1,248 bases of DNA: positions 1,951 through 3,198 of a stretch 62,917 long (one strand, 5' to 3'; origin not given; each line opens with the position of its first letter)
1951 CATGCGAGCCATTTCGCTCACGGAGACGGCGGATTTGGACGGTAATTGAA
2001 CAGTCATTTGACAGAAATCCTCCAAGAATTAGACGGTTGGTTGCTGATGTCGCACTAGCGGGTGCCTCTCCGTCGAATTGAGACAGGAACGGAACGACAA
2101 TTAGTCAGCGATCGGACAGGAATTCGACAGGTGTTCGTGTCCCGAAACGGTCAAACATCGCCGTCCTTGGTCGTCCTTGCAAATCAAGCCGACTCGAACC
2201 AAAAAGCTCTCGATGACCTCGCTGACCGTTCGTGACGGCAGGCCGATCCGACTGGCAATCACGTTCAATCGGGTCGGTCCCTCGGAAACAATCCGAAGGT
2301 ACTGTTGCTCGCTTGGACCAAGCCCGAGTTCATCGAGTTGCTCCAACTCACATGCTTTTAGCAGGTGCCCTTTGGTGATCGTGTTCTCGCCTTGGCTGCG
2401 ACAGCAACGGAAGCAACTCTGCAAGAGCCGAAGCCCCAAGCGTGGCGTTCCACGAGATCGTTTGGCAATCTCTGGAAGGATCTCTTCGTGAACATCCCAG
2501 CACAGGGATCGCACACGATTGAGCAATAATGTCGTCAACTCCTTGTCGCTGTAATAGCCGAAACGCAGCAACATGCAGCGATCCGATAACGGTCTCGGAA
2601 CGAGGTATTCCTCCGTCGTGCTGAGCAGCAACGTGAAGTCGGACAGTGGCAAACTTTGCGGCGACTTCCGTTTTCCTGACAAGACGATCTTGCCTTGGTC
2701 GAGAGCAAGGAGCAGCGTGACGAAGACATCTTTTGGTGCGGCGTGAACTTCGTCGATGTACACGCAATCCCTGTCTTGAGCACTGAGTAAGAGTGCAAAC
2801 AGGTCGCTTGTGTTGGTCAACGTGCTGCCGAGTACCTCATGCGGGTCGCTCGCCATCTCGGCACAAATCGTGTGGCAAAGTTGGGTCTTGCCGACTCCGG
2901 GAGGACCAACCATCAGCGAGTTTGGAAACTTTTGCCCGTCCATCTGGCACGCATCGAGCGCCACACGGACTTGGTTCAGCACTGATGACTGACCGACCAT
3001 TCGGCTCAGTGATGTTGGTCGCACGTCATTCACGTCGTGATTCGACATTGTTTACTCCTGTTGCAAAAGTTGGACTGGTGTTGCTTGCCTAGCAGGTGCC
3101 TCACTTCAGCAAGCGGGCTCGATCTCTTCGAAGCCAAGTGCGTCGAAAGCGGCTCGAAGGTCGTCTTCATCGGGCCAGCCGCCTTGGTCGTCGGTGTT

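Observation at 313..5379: Eleven copies of an 11-13 nt motif (minus strand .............) punctuate a mobile-element operon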

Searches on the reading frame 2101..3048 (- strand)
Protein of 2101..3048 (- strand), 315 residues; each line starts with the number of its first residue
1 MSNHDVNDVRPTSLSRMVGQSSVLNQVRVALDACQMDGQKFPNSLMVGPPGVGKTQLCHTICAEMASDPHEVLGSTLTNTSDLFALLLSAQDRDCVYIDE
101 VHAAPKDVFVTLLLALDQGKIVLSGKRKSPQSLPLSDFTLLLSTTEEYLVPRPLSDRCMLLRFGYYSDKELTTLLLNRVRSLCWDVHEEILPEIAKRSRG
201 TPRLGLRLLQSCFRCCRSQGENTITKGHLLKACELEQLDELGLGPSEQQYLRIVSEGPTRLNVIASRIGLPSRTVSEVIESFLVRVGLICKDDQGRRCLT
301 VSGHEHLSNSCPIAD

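Call 9: search_protein_families(library=pfam, proteins=[window:2101-3048:-], max_evalue=0.01)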
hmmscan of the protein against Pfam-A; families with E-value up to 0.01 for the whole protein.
window:2101-3048:- (315 aa): 14 families
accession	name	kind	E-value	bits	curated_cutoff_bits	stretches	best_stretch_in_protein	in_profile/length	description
PF05496.18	RuvB_N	-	3.4e-25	89.1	27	1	9-158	1-153/159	Holliday junction DNA helicase RuvB P-loop domain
PF05491.19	RuvB_C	-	6.6e-13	48.8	24.7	1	240-307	1-71/72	RuvB C-terminal winged helix domain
PF07728.20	AAA_5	-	4.6e-09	36.9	22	1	44-124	2-98/139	AAA domain (dynein-related subfamily)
PF00004.35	AAA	-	4.9e-09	37.2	21.2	1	45-158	2-123/131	ATPase family associated with various cellular activities (AAA)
PF17864.7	AAA_lid_4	-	1.1e-08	35.2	27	1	166-235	1-70/74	RuvB AAA lid domain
PF13401.12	AAA_22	-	0.00037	21.3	27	0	57-125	50-122/130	AAA domain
PF20030.5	bpMoxR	-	0.00037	20.1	27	1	43-87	33-77/205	MoxR domain in the MoxR-vWA-beta-propeller ternary systems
PF20720.3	nSTAND3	-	0.00083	19.5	27.2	1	45-100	21-73/155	Novel STAND NTPase 3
PF01978.25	TrmB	-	0.0014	18.8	25.6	1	239-293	2-56/68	Sugar-specific transcriptional regulator TrmB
PF13191.12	AAA_16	-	0.002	19.1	32.6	1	17-68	2-51/167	AAA ATPase domain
PF00910.28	RNA_helicase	-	0.0045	17.9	21.5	0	46-107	3-64/105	RNA helicase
PF13245.12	AAA_19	-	0.0067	17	25.1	0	42-73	12-45/134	AAA domain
PF05673.19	DUF815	-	0.0075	15.9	23.8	0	6-107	19-122/249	Protein of unknown function (DUF815)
PF07724.20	AAA_2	-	0.0081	16.7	27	0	95-122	78-105/166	AAA domain (Cdc48 subfamily)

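Call 12: find_related_loci(query=window:2101-3048:-, collection=genome_contigs, flank=10000)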
Query window:2101-3048:- (315 aa) in genome_contigs; peptide patterns used: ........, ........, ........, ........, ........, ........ (x = any residue, [..] = any of these).
240 stretches matched a pattern; 6 encode a relative of the query (tblastn E <= 1e-3); 6 distinct loci.
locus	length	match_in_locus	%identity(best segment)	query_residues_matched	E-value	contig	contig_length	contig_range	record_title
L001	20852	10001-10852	73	1-312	9e-152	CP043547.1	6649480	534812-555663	Planctomycetales bacterium 10988 chromosome, complete genome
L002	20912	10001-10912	55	8-310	4e-105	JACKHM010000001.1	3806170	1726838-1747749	MAG: Planctomycetaceae bacterium isolate HK-STAS-PLAN-18 HK-STAS-PLAN-18_1, whole genome shotgun sequence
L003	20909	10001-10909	49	5-307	3e-92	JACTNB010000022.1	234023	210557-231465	MAG: Planctomycetota bacterium isolate BJ20 scaffold_22, whole genome shotgun sequence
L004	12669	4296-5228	54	5-313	4e-104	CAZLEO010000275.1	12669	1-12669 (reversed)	MAG TPA_asm: uncultured Rickettsiales bacterium isolate SRP077602_co5_403 genome assembly, contig: NODE_22168_length_126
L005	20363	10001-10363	27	9-125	3e-9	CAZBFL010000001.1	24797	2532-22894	MAG TPA_asm: uncultured bacterium isolate SRP098346_co1_248 genome assembly, contig: NODE_1675_length_24797_cov_5.334088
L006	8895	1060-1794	22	10-256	3e-5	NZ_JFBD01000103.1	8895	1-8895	Virgibacillus alimentarius strain J18 KHU-J18_contig_103, whole genome shotgun sequence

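Call 20: search_protein_families(library=pfam, proteins=[L001:1046-1480:+, L001:4448-5896:-, L001:7372-8292:-, L001:8190-9524:-, L001:11469-12404:+, L001:12554-12964:+, L001:13018-13440:+, L001:15019-16488:-, L001:17022-17645:-, L001:18764-20134:-], max_evalue=0.01)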
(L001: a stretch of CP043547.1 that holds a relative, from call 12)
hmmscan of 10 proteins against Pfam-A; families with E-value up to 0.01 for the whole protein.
L001:1046-1480:+ (144 aa): 0 families

L001:4448-5896:- (482 aa): 0 families

L001:7372-8292:- (306 aa): 2 families
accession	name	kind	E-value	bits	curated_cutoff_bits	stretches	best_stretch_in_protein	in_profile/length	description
PF01501.26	Glyco_transf_8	-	2.4e-06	27.7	24.3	1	120-270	85-252/253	Glycosyl transferase family 8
PF03407.22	Nucleotid_trans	-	0.00021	21.8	22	1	135-234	68-174/208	Nucleotide-diphospho-sugar transferase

L001:8190-9524:- (444 aa): 0 families

L001:11469-12404:+ (311 aa): 3 families
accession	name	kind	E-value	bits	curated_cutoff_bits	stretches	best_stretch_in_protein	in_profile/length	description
PF00589.27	Phage_integrase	-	1.6e-24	87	27.1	1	135-299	3-170/172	Phage integrase family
PF02899.23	Phage_int_SAM_1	-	1.2e-07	32.3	22.3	1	32-110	6-81/83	Phage integrase, N-terminal SAM-like domain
PF13495.12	Phage_int_SAM_4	-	1.5e-05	25.7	27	1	32-110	7-80/85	Phage integrase, N-terminal SAM-like domain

L001:12554-12964:+ (136 aa): 0 families

L001:13018-13440:+ (140 aa): 0 families

L001:15019-16488:- (489 aa): 0 families

L001:17022-17645:- (207 aa): 8 families
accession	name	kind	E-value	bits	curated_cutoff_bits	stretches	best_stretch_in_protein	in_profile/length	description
PF13646.12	HEAT_2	-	1.4e-19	70.6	27.7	2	45-129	2-84/88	HEAT repeats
PF02985.28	HEAT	-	3.8e-11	42.6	23.5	1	77-103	2-28/31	HEAT repeat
PF13513.12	HEAT_EZ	-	8.4e-07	29.8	27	0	76-102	29-55/55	HEAT-like repeat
PF03130.22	HEAT_PBS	-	3.8e-06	27.3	20.9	0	91-110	1-21/27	PBS lyase HEAT-like repeat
PF09450.16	DUF2019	-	0.00025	21.4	23.3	1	66-110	40-82/105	Domain of unknown function (DUF2019)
PF20168.4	PDS5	-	0.0023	16.3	27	0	37-102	316-387/1053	Sister chromatid cohesion protein PDS5 protein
PF12717.13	Cnd1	-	0.0025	18.3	26.4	0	77-105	23-51/162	non-SMC mitotic condensation complex subunit 1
PF08713.17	DNA_alkylation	-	0.0073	16.5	21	1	39-169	49-182/213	DNA alkylation repair enzyme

L001:18764-20134:- (456 aa): 0 families

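Call 21: search_protein_families(library=pfam, proteins=[L004:1221-1775:+, L004:3094-3417:+, L004:3890-4162:+, L004:5256-5738:+, L004:5778-6710:+, L004:6720-7457:+, L004:7549-9621:-, L004:9832-10509:-, L004:10726-11604:+, L004:11952-12335:+], max_evalue=0.01)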
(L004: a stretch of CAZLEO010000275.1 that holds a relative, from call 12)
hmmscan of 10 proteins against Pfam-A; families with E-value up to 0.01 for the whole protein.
L004:1221-1775:+ (184 aa): 0 families

L004:3094-3417:+ (107 aa): 1 family
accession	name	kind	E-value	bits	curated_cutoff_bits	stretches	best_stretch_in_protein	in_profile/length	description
PF11171.13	DUF2958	-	1.1e-10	42.2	21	1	20-93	20-95/111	Protein of unknown function (DUF2958)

L004:3890-4162:+ (90 aa): 0 families

L004:5256-5738:+ (160 aa): 1 family
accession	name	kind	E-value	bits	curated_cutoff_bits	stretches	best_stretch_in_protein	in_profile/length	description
PF05930.18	Phage_AlpA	-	0.00013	22.2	21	1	13-40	6-33/51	Prophage CP4-57 regulatory protein (AlpA)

L004:5778-6710:+ (310 aa): 3 families
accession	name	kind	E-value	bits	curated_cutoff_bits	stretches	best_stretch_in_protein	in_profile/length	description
PF00589.27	Phage_integrase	-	2.8e-22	79.7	27.1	1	137-297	4-169/172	Phage integrase family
PF02899.23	Phage_int_SAM_1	-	1.8e-10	41.4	22.3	1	33-110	6-80/83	Phage integrase, N-terminal SAM-like domain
PF13495.12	Phage_int_SAM_4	-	4.6e-07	30.6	27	1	31-110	5-79/85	Phage integrase, N-terminal SAM-like domain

L004:6720-7457:+ (245 aa): 0 families

L004:7549-9621:- (690 aa): 2 families
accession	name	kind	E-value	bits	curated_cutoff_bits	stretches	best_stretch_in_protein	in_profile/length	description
PF13646.12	HEAT_2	-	2.3e-05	25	27.7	1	467-525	17-74/88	HEAT repeats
PF03130.22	HEAT_PBS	-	0.0063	17.4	20.9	0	331-345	12-27/27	PBS lyase HEAT-like repeat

L004:9832-10509:- (225 aa): 0 families

L004:10726-11604:+ (292 aa): 3 families
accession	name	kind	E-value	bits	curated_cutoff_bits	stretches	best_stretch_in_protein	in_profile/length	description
PF18818.7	MPTase-PolyVal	-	3.7e-45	153.5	27.5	1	141-266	2-125/126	Zincin-like metallopeptidase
PF08401.16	ArdcN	-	1.9e-34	119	22.6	1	1-113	8-123/123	N-terminal domain of anti-restriction factor ArdC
PF04315.17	EpmC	-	0.0047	17.1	23.8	1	181-207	39-67/162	Elongation factor P hydroxylase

L004:11952-12335:+ (127 aa): 0 families

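Call 23: find_homologous_proteins(query=window:2101-3048:-, max_evalue=1e-20)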
Query window:2101-3048:- (315 aa): 1959 proteins with E <= 1e-20 among 6924 candidates; the best 120 are listed.
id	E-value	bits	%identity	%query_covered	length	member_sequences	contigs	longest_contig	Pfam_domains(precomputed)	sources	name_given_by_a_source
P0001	6.3e-189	645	90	100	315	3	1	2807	PF05491.20,PF17864.8,PF00004.36,PF05496.19,PF07728.21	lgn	-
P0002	2.2e-177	607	85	99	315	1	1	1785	PF05491.20,PF17864.8,PF00004.36,PF05496.19,PF07728.21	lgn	-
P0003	1.8e-175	601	86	98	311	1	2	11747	PF20030.6,PF05491.20,PF17864.8,PF00004.36,PF05496.19,PF07728.21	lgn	-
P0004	8.4e-175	598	85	98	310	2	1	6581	PF20030.6,PF05491.20,PF17864.8,PF00004.36,PF05496.19,PF07728.21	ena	-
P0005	1.9e-173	594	85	98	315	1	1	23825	PF20030.6,PF05491.20,PF17864.8,PF00004.36,PF05496.19,PF07728.21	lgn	-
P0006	5.8e-173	592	84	98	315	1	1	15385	PF20030.6,PF05491.20,PF17864.8,PF00004.36,PF05496.19,PF07728.21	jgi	-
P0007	6.2e-173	592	85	98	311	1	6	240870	PF20030.6,PF05491.20,PF17864.8,PF00004.36,PF05496.19,PF07728.21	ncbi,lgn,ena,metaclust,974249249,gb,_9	metaclust:\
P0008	1.4e-172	591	85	98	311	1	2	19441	PF20030.6,PF05491.20,PF17864.8,PF00004.36,PF05496.19,PF07728.21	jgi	-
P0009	6.1e-172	589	84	98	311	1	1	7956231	PF20030.6,PF05491.20,PF17864.8,PF00004.36,PF05496.19,PF07728.21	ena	-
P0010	1.5e-168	578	82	98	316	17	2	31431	PF05491.20,PF17864.8,PF00004.36,PF05496.19,PF07728.21,PF20720.4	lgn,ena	-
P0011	8.1e-168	575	83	98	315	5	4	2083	PF05491.20,PF17864.8,PF00004.36,PF05496.19,PF07728.21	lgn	-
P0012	5.3e-167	573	82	98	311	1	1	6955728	PF20030.6,PF05491.20,PF17864.8,PF00004.36,PF05496.19,PF07728.21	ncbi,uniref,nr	ncbi:Holliday junction DNA helicase RuvB C-terminal domain-containing protein [Bremerella sp. P1]|un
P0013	2.3e-166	571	82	98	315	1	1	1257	PF05491.20,PF17864.8,PF00004.36,PF05496.19,PF07728.21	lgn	-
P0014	3.8e-166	570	82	98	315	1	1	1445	PF05491.20,PF17864.8,PF00004.36,PF05496.19,PF07728.21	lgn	-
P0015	8.8e-166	569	81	98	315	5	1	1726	PF05491.20,PF17864.8,PF00004.36,PF05496.19,PF07728.21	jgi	-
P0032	1.0e-116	408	59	98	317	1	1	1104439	PF05491.20,PF17864.8,PF00004.36,PF05496.19,PF07728.21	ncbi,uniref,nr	ncbi:AAA family ATPase [Gimesia chilikensis]|uniref:Holliday junction DNA helicase RuvB C-terminal d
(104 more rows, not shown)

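Call 24: find_encoding_contigs(protein=P0012, flank=10000, max_places=3)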
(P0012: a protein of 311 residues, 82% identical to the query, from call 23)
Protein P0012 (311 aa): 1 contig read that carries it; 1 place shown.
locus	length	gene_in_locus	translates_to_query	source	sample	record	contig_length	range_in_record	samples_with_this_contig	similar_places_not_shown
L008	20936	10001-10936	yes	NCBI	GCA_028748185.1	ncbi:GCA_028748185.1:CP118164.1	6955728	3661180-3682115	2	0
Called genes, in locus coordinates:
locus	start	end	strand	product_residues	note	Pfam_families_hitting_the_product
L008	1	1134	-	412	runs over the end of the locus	PF01420:Methylase_S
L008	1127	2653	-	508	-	PF12161:HsdM_N, PF02384:N6_Mtase, PF01170:UPF0020 (faint), PF07669:Eco57I (weak)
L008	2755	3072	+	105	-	PF12844:HTH_19, PF13560:HTH_31, PF24250:HVO_2718 (faint), PF01381:HTH_3, PF13413:HTH_25 (weak)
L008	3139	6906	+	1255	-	PF00078:RVT_1 (weak)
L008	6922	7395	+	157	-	PF12697:Abhydrolase_6 (faint)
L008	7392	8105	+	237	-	PF04191:PEMT, PF04140:ICMT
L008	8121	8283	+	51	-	PF10013:DUF2256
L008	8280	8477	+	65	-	-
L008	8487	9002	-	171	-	PF22016:DUF6933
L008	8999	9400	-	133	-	PF03073:TspO_MBR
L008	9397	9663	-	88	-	-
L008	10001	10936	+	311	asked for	PF05496:RuvB_N, PF20030:bpMoxR (faint), PF00004:AAA, PF07728:AAA_5, PF17864:AAA_lid_4, PF05491:WHD_RuvB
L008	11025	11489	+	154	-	-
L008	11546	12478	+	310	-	PF02899:Phage_int_SAM_1, PF00589:Phage_integrase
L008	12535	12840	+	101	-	-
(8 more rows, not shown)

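Call 25: find_encoding_contigs(protein=P0007, flank=10000, max_places=3)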
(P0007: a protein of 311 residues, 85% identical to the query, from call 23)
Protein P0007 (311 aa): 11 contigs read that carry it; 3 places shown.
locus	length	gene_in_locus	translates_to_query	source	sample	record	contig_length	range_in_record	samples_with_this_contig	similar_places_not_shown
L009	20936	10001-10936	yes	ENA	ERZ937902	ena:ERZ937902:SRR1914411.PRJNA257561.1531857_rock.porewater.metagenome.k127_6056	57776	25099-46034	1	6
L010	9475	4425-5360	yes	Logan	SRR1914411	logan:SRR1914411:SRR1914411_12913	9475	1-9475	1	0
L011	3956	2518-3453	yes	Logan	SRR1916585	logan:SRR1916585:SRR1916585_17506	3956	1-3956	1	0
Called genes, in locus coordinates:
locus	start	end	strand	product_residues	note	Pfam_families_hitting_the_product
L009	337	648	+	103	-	-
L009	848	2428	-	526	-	PF00078:RVT_1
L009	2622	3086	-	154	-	-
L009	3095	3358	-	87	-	-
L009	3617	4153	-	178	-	-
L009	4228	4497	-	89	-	-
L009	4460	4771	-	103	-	-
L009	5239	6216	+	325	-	PF07505:DUF5131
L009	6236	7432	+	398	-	-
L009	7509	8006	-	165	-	PF13646:HEAT_2 (weak)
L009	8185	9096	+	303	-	PF08401:ArdcN, PF18818:MPTase-PolyVal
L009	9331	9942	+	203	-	-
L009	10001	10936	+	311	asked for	PF05496:RuvB_N, PF20030:bpMoxR (faint), PF00004:AAA, PF07728:AAA_5, PF17864:AAA_lid_4, PF05491:WHD_RuvB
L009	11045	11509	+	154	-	-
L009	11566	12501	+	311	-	PF02899:Phage_int_SAM_1, PF13495:Phage_int_SAM_4 (faint), PF00589:Phage_integrase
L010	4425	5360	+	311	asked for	PF05496:RuvB_N, PF20030:bpMoxR (faint), PF00004:AAA, PF07728:AAA_5, PF17864:AAA_lid_4, PF05491:WHD_RuvB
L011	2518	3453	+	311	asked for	PF05496:RuvB_N, PF20030:bpMoxR (faint), PF00004:AAA, PF07728:AAA_5, PF17864:AAA_lid_4, PF05491:WHD_RuvB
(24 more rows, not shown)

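Call 26: find_encoding_contigs(protein=P0032, flank=10000, max_places=3)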
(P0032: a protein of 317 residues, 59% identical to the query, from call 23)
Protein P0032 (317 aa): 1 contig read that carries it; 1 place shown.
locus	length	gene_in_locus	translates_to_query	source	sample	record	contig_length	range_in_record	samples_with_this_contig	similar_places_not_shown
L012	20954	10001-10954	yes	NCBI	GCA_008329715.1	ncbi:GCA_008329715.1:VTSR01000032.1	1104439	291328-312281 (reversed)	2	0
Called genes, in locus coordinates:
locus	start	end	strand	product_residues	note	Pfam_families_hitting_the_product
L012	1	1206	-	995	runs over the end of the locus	PF01555:N6_N4_Mtase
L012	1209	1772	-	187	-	-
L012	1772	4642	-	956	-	PF00176:SNF2-rel_dom, PF00270:DEAD, PF04851:ResIII (weak), PF00271:Helicase_C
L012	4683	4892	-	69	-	PF12728:HTH_17, PF00376:MerR, PF13411:MerR_1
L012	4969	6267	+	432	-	PF13676:TIR_2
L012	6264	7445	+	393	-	-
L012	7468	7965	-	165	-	PF13646:HEAT_2 (weak)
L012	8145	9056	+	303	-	PF08401:ArdcN, PF18818:MPTase-PolyVal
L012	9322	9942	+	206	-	-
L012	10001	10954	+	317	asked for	PF05496:RuvB_N, PF00004:AAA, PF07728:AAA_5 (weak), PF17864:AAA_lid_4, PF05491:WHD_RuvB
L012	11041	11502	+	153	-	-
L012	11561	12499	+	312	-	PF02899:Phage_int_SAM_1, PF00589:Phage_integrase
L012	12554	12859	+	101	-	-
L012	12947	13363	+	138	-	-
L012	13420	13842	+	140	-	-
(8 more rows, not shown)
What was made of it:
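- A XerC/IntI-like tyrosine recombinase sits in the middle of the gene array in relatives (calls 20, 21, 24-26).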

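Call 32: find_related_loci(query=A1, collection=metagenome_contigs, flank=8000)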
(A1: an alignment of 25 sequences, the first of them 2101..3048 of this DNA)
Query A1 (315 aa) in metagenome_contigs; peptide patterns used: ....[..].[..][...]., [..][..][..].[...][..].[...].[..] (x = any residue, [..] = any of these).
485 stretches matched a pattern; 373 encode a relative of the query (tblastn E <= 1e-3); the best 80 are kept; 80 distinct loci.
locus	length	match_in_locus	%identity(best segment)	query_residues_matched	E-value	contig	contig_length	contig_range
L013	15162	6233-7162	85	1-310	9e-180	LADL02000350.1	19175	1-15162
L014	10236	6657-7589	84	1-310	7e-179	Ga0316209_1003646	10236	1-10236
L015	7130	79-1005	84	3-310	5e-178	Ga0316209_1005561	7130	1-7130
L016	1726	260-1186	81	3-311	0e+0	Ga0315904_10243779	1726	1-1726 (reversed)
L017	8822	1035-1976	63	1-313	1e-132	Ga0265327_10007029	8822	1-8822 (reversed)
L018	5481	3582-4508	60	3-310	3e-122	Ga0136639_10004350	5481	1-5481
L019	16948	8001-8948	60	1-313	2e-121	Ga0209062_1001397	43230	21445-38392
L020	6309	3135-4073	59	2-311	2e-120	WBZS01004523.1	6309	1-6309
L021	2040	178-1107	59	4-311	9e-127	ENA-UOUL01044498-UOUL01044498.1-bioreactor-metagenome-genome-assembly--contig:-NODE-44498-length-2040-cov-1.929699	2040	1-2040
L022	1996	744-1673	59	4-311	6e-127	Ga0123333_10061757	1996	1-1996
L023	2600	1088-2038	58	1-314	4e-124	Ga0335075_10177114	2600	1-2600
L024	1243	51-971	58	5-308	1e-129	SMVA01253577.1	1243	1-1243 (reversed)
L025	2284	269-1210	59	4-315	3e-125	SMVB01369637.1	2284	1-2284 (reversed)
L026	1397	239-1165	59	3-309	1e-128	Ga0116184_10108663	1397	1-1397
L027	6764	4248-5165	57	2-304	3e-118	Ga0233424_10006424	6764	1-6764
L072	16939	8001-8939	56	1-310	6e-111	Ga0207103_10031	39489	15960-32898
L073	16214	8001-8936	57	3-310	1e-110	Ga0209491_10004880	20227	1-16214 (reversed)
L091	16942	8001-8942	55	1-310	3e-109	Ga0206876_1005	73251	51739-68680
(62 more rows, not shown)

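Call 49: search_protein_families(library=phrogs, proteins=[window:2101-3048:-], max_evalue=0.1)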
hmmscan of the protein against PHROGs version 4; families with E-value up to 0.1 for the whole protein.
window:2101-3048:- (315 aa): 14 families
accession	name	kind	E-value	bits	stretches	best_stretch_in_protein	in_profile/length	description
phrog_168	-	DNA, RNA and nucleotide metabolism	3.4e-17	64.1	1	7-219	13-217/314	clamp loader of DNA polymerase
phrog_5846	-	DNA, RNA and nucleotide metabolism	4.7e-14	53.5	1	7-212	8-202/380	clamp loader of DNA polymerase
phrog_11838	-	DNA, RNA and nucleotide metabolism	3.8e-06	27.3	1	8-210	10-203/420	clamp loader of DNA polymerase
phrog_4871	-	other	0.00012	21.7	1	40-66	212-521/764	ATP-dependent protease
phrog_3757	-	unknown function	0.00035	21.1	1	43-65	128-150/367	-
phrog_7998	-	unknown function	0.0017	18.6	1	15-122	17-122/339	-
phrog_3277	-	DNA, RNA and nucleotide metabolism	0.0022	18.9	1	39-90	8-60/168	DnaC-like helicase loader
phrog_296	-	integration and excision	0.004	16.9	0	27-65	307-342/626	DNA transposition protein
phrog_9172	-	unknown function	0.0089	15.9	1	22-59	88-125/509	-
phrog_249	-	moron, auxiliary metabolic gene and host takeover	0.021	15.1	1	38-97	124-182/380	porphyrin biosynthesis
phrog_50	-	DNA, RNA and nucleotide metabolism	0.032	14.3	1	20-69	349-397/570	DnaC-like helicase loader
phrog_124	-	DNA, RNA and nucleotide metabolism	0.041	14.2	0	35-61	37-63/382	Sak4-like ssDNA annealing protein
phrog_30773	-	unknown function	0.046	13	1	38-112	192-263/666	-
phrog_29395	-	unknown function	0.074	13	0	74-120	250-297/531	-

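Call 50: search_protein_families(library=ncbifam, proteins=[window:2101-3048:-], max_evalue=0.1)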
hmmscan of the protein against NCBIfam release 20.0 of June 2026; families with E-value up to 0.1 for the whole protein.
window:2101-3048:- (315 aa): 49 families (the best 25 are shown)
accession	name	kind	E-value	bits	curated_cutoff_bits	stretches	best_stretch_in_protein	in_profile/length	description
NF000868.0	PRK00080.1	equivalog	1.4e-57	195.1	282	1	6-309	16-326/330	Holliday junction branch migration DNA helicase RuvB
TIGR00635.1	ruvB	equivalog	8.9e-52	176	299.05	1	14-308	3-304/305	Holliday junction branch migration DNA helicase RuvB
NF003227.0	PRK04195.1-2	equivalog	1.6e-08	33.7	502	1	6-211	7-203/487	replication factor C large subunit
NF009067.0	PRK12402.1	equivalog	3.5e-08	32.8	317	1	9-85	9-79/340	replication factor C small subunit 2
TIGR02928.1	TIGR02928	subfamily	4.6e-08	32.3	181.3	2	162-235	196-274/366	orc1/cdc6 family replication initiation protein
NF009882.0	PRK13341.1-3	equivalog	6.4e-08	31.1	1197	1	8-125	23-144/734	AAA family ATPase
TIGR02397.1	dnaX_nterm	equivalog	8.9e-08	31.8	250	2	99-218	124-228/355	DNA polymerase III subunit gamma/tau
NF009883.0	PRK13341.1-4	equivalog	3e-07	28.7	668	1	8-123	24-143/729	AAA family ATPase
NF003229.0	PRK04195.1-5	equivalog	3.4e-07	29.3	280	1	9-90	11-93/413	replication factor C large subunit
NF011523.0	PRK14962.1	equivalog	1e-06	27.8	576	1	96-216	120-226/474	DNA polymerase III subunits gamma and tau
NF009881.0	PRK13341.1-2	equivalog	1e-06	27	651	1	8-125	21-142/736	AAA family ATPase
NF003233.0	PRK04195.2-3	equivalog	2.2e-06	26.8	471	1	7-72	5-68/504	replication factor C large subunit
NF001679.0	PRK00440.1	equivalog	4.6e-06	25.9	303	1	7-69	10-67/322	replication factor C small subunit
NF009880.0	PRK13341.1-1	equivalog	6.4e-06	24.8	891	1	9-214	12-205/599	AAA family ATPase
TIGR03420.1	DnaA_homol_Hda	equivalog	8.6e-06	25.4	194.8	1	34-148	32-154/226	DnaA regulatory inactivator Hda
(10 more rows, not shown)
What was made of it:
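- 2101..3048 (-): RuvB-like AAA+ protein with lid and winged-helix domains. It is the marker of the element family. Calls 9, 23, 50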
